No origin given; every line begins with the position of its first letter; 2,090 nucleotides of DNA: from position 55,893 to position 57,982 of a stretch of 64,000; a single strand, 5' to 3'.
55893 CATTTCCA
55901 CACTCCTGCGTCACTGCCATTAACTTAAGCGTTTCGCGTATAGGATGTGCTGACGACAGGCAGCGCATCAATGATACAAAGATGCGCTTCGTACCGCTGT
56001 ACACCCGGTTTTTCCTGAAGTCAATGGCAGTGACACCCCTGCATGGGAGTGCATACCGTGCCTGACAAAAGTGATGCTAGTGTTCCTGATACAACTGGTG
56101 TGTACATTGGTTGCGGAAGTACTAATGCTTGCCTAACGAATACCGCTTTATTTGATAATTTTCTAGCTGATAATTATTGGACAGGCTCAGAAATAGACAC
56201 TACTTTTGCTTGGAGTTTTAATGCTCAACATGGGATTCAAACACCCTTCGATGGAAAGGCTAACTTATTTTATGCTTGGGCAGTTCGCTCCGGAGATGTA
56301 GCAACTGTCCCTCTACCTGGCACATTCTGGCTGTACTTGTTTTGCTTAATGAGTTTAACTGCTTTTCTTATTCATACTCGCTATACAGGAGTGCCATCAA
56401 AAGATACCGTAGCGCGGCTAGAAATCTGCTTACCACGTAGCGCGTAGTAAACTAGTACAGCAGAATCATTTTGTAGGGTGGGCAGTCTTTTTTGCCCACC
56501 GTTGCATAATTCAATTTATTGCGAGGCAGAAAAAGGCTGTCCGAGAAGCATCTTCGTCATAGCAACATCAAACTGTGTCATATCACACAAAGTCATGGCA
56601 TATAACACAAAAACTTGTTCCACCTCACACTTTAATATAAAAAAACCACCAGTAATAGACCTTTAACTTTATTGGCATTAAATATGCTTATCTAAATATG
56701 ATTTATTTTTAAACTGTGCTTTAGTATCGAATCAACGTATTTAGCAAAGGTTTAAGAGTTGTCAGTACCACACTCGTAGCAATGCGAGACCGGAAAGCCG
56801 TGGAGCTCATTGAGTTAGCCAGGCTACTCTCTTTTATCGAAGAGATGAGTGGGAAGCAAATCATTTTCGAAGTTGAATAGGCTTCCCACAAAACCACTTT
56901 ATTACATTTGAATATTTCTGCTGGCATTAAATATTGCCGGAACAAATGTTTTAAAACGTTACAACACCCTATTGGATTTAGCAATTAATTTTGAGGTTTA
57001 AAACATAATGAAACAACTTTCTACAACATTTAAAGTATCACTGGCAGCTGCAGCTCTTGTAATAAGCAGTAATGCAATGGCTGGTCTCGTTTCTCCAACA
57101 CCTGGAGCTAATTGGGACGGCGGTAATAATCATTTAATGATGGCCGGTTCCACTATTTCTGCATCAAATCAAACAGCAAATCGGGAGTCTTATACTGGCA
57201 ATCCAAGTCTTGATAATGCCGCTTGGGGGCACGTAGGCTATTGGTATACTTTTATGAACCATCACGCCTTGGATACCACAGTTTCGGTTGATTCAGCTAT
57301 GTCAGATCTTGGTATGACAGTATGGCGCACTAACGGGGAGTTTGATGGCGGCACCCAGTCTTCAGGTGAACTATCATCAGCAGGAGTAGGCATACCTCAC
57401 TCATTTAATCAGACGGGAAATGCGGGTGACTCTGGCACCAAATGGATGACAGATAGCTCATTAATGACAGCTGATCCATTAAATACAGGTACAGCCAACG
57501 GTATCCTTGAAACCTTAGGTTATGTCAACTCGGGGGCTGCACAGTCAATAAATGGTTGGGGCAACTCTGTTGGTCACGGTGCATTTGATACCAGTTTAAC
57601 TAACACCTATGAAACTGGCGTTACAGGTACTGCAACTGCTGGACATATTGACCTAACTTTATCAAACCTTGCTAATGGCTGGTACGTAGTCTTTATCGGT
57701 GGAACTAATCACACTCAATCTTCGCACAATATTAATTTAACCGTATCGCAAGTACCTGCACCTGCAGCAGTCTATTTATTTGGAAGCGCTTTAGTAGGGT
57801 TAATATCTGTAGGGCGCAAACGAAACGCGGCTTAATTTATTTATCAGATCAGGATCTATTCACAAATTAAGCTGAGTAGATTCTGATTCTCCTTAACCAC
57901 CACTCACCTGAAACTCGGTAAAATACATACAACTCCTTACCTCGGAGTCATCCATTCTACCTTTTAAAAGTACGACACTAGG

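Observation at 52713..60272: Two long-form di-heme CCP/MauG paralogues under purifying selection, each next to a ~270-aa secreted PEP-CTERM protein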

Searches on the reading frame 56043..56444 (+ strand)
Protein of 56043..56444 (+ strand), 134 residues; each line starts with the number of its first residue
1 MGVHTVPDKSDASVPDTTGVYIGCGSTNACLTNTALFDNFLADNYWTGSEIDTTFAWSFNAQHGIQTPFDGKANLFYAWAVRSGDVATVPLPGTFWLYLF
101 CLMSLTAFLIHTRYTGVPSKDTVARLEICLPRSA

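Call 4: search_protein_families(library=pfam, proteins=[window:56043-56444:+], max_evalue=0.01)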
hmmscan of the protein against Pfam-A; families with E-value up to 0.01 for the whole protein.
window:56043-56444:+ (134 aa): 1 family
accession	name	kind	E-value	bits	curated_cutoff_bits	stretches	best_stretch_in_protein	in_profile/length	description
PF07603.17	Lcl_C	-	0.004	17.9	34.9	1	32-82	66-117/117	Lcl C-terminal domain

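Call 5: search_protein_families(library=ncbifam, proteins=[window:56043-56444:+], max_evalue=0.01)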
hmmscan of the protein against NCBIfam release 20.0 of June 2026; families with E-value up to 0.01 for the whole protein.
window:56043-56444:+ (134 aa): 0 families

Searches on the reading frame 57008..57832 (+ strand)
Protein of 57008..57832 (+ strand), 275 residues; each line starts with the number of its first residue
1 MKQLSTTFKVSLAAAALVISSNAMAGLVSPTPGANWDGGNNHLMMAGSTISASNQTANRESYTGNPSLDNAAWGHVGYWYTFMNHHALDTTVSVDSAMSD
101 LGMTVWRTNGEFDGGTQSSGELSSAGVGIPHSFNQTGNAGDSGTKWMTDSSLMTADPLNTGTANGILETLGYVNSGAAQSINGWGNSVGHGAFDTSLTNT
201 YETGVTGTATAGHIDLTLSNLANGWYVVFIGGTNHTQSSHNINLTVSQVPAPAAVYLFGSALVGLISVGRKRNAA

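Call 4: search_protein_families(library=pfam, proteins=[window:57008-57832:+], max_evalue=0.01)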
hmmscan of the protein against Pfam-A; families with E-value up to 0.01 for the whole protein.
window:57008-57832:+ (275 aa): 0 families

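Call 5: search_protein_families(library=ncbifam, proteins=[window:57008-57832:+], max_evalue=0.01)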
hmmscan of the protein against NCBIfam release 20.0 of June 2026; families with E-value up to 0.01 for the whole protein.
window:57008-57832:+ (275 aa): 1 family
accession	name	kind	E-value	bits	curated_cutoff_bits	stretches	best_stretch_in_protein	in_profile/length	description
NF038125.1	PEP_CTERM_THxN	subfamily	0.001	18.7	85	1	233-272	208-246/246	THxN family PEP-CTERM protein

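Call 10: search_solved_structures(query=window:57008-57832:+, max_evalue=10, show_alignments=3)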
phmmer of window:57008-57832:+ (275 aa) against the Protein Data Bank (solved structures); distinct sequences matched with E-value up to 10: 0.

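Call 25: search_solved_structures(query=A2, max_evalue=10, show_alignments=2)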
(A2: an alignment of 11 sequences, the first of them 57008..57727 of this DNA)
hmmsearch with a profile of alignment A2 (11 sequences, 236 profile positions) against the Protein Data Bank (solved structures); distinct sequences matched with E-value up to 10: 5.
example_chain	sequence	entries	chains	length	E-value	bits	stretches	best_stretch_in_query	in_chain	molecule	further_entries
4bz4_A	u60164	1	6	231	0.0036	19.9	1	55-115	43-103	COPPER-REPRESSIBLE POLYPEPTIDE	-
8a2e_AAA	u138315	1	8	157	0.15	14.5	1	160-209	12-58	2A protein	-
7ztw_A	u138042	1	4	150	0.22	14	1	157-210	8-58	Protein 2A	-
7onh_A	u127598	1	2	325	0.22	14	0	153-189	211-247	SAKe6BE-L3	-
7zu3_A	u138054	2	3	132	0.29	13.6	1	157-210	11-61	Protein 2A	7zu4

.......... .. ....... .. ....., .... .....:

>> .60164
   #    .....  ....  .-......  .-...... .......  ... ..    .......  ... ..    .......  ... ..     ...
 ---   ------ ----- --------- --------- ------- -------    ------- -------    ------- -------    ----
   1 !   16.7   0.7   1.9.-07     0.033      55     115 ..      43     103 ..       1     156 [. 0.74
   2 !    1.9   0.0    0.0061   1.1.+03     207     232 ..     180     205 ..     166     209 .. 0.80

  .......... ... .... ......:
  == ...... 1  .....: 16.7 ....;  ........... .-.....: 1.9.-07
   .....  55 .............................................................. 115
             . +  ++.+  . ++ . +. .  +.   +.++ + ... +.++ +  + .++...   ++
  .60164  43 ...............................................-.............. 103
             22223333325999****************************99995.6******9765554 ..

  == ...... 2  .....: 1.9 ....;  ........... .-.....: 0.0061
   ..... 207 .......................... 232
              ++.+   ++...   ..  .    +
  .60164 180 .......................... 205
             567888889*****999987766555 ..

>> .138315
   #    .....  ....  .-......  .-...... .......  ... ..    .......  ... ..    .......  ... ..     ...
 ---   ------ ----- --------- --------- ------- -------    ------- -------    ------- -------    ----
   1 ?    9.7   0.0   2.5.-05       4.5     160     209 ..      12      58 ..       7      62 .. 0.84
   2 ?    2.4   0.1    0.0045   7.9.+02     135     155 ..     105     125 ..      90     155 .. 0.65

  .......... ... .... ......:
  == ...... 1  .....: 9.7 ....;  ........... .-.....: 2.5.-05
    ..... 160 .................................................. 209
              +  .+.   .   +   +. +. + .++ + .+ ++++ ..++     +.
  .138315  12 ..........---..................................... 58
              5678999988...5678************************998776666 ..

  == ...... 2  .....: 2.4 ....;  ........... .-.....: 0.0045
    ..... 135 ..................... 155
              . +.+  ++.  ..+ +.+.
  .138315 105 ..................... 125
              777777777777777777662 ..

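Call 27: find_homologous_proteins(query=window:57008-57832:+, max_evalue=0.001)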
Query window:57008-57832:+ (275 aa): 47 proteins with E <= 0.001 among 2766 candidates.
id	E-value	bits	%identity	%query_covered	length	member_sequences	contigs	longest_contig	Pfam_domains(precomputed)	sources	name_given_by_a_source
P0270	1.0e-173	594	100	100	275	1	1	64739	-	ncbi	-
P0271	2.7e-143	494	83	100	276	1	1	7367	-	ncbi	ncbi:MAG: hypothetical protein QM500_16340 [Methylococcales bacterium]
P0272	9.7e-123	427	75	100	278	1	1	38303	-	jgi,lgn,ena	-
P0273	1.9e-114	400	71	100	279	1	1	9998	-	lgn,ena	-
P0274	2.9e-71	258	52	100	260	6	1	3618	-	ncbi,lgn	-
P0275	6.4e-69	251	51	99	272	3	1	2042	-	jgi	jgi:hypothetical protein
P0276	2.6e-67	245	52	99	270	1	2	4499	-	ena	-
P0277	7.2e-65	237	48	99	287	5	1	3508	-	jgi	-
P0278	2.3e-63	232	45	100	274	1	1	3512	-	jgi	-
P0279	4.1e-63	231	49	99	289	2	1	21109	-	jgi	-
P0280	5.9e-63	231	48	99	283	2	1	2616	-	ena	-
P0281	8.8e-63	230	49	86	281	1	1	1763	-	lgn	-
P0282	1.2e-61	227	51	86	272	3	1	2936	-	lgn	-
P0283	1.2e-60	223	47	98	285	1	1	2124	-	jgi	jgi:hypothetical protein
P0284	5.3e-58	215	47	100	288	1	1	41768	-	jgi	jgi:hypothetical protein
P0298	1.6e-52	197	42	99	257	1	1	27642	-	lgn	-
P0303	5.0e-45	172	45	96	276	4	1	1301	PF07589.17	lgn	-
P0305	1.9e-44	170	42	86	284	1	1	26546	-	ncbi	-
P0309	2.2e-41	160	41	99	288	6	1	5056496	-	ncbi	-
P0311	7.8e-37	145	47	74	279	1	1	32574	-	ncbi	-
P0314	6.2e-30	123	37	96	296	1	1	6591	PF07589.17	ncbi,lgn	-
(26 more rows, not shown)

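Call 36: predict_structure(alignment_id=A3)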
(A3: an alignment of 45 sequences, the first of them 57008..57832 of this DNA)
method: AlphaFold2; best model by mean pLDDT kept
length: 275 residues; sequences in the alignment: 45
mean_pLDDT: 86.4   pTM: 0.80
mean pLDDT of the five models: 86.4, 86.2, 85.7, 85.1, 84.2
residues with pLDDT >= 90: 184; 70-90: 40; 50-70: 37; < 50: 14
segments of 3 or more residues with pLDDT < 50: 15-17, 19-23
pLDDT, mean of each block of 10 residues (from residue 1): 55 50 69 92 94 89 93 93 96 96 98 84 93 95 94 86 94 97 97 95 96 97 98 91 91 54 66 53
secondary structure, 60 per line:
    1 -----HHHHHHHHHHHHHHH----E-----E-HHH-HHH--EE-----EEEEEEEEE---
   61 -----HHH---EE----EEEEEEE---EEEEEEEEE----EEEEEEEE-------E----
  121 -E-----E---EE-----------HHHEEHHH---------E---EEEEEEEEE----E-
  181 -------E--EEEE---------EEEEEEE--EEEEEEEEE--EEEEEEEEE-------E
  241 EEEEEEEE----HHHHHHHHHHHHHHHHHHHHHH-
elements in order: H6-20 E49-57 E78-84 E88-96 E101-108 E166-174 E191-194 E204-210 E213-221 E224-232 E240-248 H253-274

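Call 40: fold_search(model_id=the predicted structure, library=pdb)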
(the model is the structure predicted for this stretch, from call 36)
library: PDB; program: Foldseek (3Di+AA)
matches with E <= 10: 968; with E <= 0.001: 4
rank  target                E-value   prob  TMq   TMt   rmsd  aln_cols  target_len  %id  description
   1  4bz4_A                5.2e-08  1.00  0.39  0.53  10.2       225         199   15  CorA is a surface-associated copper-binding protein important in Methylomicrobium album BG8 copper acquisition (released 2014-02-19)
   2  4bz4_D                6.1e-08  1.00  0.41  0.55   9.6       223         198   15  CorA is a surface-associated copper-binding protein important in Methylomicrobium album BG8 copper acquisition (released 2014-02-19)
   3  4bz4_B                2.2e-07  1.00  0.39  0.52  10.6       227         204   14  CorA is a surface-associated copper-binding protein important in Methylomicrobium album BG8 copper acquisition (released 2014-02-19)
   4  2vov                  9.9e-06  1.00  0.39  0.37  11.3       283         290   13  An oxidized tryptophan facilitates copper-binding in Methylococcus capsulatus secreted protein MopE. The structure of wi (released 2008-03-18)
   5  2bpa_2                1.2e-02  0.69  0.22  0.31   7.5       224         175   13  ATOMIC STRUCTURE OF SINGLE-STRANDED DNA BACTERIOPHAGE PHIX174 AND ITS FUNCTIONAL IMPLICATIONS (released 1991-12-03)
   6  7zgn_B                2.4e-02  0.51  0.28  0.17  12.8       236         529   10  Plant/insect N-glycan active PNGase (released 2022-09-07)
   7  2qfe                  2.5e-02  0.96  0.27  0.49   9.9       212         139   10  Distal C2-Like Domain of Human Calpain-7 (released 2007-07-10)
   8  4bcu                  3.1e-02  0.60  0.26  0.35  17.2       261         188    8  Satellite Tobacco Necrosis Virus (STNV) virus like particle in complex with the B3 aptamer (released 2013-01-23)
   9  9j7x                  3.5e-02  0.87  0.24  0.46   6.6       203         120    6  Crystal structure of quintuple mutant C terminal fragment of Clostridium perfringens enterotoxin (C-CPEm19) (released 2025-06-18)
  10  1f15_B                3.7e-02  0.16  0.16  0.22  20.1       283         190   12  CUCUMBER MOSAIC VIRUS (STRAIN FNY) (released 2000-06-21)
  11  6ov3_B                4.6e-02  0.84  0.25  0.47   7.1       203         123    6  Crystal structure of human claudin-9 in complex with Clostridium perfringens entertoxin C-terminal domain in open form (released 2019-09-04)
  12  8hhe_A                4.6e-02  0.47  0.21  0.10  10.7       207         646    9  Crystal structure of Cry5B from Bacillus thuringiensis at 4.5 A resolution (released 2022-12-07)
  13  4jdo_C                4.9e-02  0.18  0.20  0.23  13.6       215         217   13  Secreted chlamydial protein pgp3, coiled-coil deletion (released 2013-06-05)
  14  8bet_B                5.2e-02  0.16  0.19  0.11  14.8       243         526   12  Structure of D188A-fructofuranosidase from Rhodotorula dairenesis in complex with sucrose (released 2022-12-28)
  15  5b2g_D                5.5e-02  0.75  0.24  0.45   6.4       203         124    5  Crystal structure of human claudin-4 in complex with C-terminal fragment of Clostridium perfringens enterotoxin (released 2016-10-05)
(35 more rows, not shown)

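Call 86: find_encoding_contigs(protein=P0309, flank=5000, max_places=1)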
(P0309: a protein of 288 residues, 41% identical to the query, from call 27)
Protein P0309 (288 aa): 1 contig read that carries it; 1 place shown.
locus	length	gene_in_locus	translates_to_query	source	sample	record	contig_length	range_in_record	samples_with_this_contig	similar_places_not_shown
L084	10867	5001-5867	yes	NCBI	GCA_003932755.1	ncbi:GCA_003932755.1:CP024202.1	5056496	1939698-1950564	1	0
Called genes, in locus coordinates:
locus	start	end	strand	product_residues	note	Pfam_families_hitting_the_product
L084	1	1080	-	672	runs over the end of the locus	PF17152:CHASE8, PF00672:HAMP, PF00990:GGDEF, PF00563:EAL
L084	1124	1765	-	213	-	PF13689:DUF4154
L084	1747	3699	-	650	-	PF07715:Plug, PF00593:TonB_dep_Rec_b-barrel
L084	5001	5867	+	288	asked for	-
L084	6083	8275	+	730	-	PF03150:CCP_MauG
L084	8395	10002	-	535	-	PF06414:Zeta_toxin (weak), PF13671:AAA_33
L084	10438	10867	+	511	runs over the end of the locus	PF02885:Glycos_trans_3N, PF00591:Glycos_transf_3, PF07831:PYNP_C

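Call 87: find_encoding_contigs(protein=P0284, flank=5000, max_places=1)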
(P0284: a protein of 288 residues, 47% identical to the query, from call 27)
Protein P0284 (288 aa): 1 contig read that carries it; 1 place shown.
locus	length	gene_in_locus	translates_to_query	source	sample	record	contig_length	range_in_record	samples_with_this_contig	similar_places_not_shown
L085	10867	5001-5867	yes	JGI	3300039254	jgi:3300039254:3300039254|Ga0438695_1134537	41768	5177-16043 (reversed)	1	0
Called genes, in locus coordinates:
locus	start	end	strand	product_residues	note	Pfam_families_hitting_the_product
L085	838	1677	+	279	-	-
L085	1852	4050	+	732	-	PF03150:CCP_MauG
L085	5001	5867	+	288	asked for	-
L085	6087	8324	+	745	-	PF03150:CCP_MauG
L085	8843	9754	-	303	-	PF02424:ApbE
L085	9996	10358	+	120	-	PF07238:PilZ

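Call 88: find_encoding_contigs(protein=P0298, flank=5000, max_places=1)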
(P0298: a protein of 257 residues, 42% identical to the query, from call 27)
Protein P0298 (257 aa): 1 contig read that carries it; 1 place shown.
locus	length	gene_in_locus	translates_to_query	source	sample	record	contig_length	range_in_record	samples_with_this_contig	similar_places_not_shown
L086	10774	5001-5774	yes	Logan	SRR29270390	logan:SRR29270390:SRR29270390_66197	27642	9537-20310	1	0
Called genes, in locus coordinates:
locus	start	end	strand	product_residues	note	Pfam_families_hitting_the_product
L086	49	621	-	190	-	PF08534:Redoxin, PF00578:AhpC-TSA, PF13098:Thioredoxin_2 (weak), PF00085:Thioredoxin, PF13905:Thioredoxin_8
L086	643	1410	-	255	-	-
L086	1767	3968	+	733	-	PF03150:CCP_MauG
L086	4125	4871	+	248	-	-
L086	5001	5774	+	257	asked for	-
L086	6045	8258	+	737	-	PF03150:CCP_MauG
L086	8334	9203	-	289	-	PF02424:ApbE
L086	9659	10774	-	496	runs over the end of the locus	PF13727:CoA_binding_3, PF02397:Bac_transf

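Call 89: find_encoding_contigs(protein=P0305, flank=5000, max_places=1)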
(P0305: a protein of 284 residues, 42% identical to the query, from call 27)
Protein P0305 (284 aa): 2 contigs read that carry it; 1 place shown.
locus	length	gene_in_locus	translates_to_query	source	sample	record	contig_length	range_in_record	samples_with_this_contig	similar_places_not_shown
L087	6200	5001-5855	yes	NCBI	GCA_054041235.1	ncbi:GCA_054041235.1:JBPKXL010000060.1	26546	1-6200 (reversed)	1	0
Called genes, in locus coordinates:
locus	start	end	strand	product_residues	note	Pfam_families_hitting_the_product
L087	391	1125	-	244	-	-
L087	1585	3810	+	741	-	PF03150:CCP_MauG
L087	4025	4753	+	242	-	-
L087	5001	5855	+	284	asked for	-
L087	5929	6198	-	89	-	?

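Call 90: find_encoding_contigs(protein=P0311, flank=5000, max_places=1)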
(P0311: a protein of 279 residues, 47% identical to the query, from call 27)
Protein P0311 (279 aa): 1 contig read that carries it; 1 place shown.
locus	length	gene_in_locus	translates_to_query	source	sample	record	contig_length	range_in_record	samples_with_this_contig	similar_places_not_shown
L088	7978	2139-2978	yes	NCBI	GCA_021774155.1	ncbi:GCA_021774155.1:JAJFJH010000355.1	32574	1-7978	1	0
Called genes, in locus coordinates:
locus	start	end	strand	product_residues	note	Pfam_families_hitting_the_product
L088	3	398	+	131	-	?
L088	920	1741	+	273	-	PF07589:PEP_exosort_dom (faint)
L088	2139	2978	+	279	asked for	-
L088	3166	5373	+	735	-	PF03150:CCP_MauG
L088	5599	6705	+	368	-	PF09314:DUF1972, PF13439:Glyco_transf_4, PF13579:Glyco_trans_4_4, PF00534:Glycos_transf_1 (weak)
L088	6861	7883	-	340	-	-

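Call 91: find_encoding_contigs(protein=P0272, flank=5000, max_places=1)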
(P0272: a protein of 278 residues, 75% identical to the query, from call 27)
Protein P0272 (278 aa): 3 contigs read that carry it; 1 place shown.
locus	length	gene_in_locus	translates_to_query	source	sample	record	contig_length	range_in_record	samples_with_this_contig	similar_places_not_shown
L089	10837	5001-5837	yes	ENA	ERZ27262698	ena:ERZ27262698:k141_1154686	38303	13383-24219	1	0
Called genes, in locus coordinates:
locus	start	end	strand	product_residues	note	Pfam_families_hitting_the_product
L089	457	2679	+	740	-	PF03150:CCP_MauG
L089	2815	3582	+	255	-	-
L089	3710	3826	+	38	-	-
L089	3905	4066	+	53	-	PF07603:Lcl_C (weak)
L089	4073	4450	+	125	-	-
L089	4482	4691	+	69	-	-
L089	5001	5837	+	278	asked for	-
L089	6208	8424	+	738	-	PF03150:CCP_MauG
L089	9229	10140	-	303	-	PF02424:ApbE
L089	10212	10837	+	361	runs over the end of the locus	-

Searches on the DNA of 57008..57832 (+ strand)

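Call 92: search_rna_families(sources=[L084, L085, L086, L087, L088, L089], threshold=evalue, max_evalue=0.01)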
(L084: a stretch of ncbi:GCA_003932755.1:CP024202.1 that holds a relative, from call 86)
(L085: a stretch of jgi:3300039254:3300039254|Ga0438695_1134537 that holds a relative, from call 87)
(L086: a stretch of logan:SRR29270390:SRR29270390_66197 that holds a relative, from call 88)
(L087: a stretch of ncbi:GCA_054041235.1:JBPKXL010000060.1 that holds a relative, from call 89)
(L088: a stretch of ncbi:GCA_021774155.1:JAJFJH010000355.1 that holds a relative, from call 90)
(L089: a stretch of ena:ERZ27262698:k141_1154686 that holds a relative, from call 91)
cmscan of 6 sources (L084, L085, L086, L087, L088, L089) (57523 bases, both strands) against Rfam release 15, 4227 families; matches with E-value up to 0.01: 8.
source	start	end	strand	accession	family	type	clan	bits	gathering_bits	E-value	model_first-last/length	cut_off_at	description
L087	4761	4836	+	RF03167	c-di-GMP-I-GGC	Cis-reg; riboswitch;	CL00126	59.3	59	1.7e-11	1-80/80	no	c-di-GMP-I-GGC riboswitch aptamer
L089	8793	8867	+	RF03167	c-di-GMP-I-GGC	Cis-reg; riboswitch;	CL00126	52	59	2.1e-09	1-80/80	no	c-di-GMP-I-GGC riboswitch aptamer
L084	4727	4801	+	RF03167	c-di-GMP-I-GGC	Cis-reg; riboswitch;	CL00126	46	59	1.1e-07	1-80/80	no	c-di-GMP-I-GGC riboswitch aptamer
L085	4756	4830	+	RF03167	c-di-GMP-I-GGC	Cis-reg; riboswitch;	CL00126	45.6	59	1.4e-07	1-80/80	no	c-di-GMP-I-GGC riboswitch aptamer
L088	675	752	+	RF03167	c-di-GMP-I-GGC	Cis-reg; riboswitch;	CL00126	45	59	2.2e-07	1-80/80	no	c-di-GMP-I-GGC riboswitch aptamer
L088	1894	1976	+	RF03167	c-di-GMP-I-GGC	Cis-reg; riboswitch;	CL00126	42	59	1.6e-06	1-80/80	no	c-di-GMP-I-GGC riboswitch aptamer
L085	12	86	-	RF02228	sX9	Gene; sRNA;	-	40.4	44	0.00071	1-76/76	no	Xanthomonas sRNA sX9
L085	4339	4415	+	RF02228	sX9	Gene; sRNA;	-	36.6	44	0.005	1-76/76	no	Xanthomonas sRNA sX9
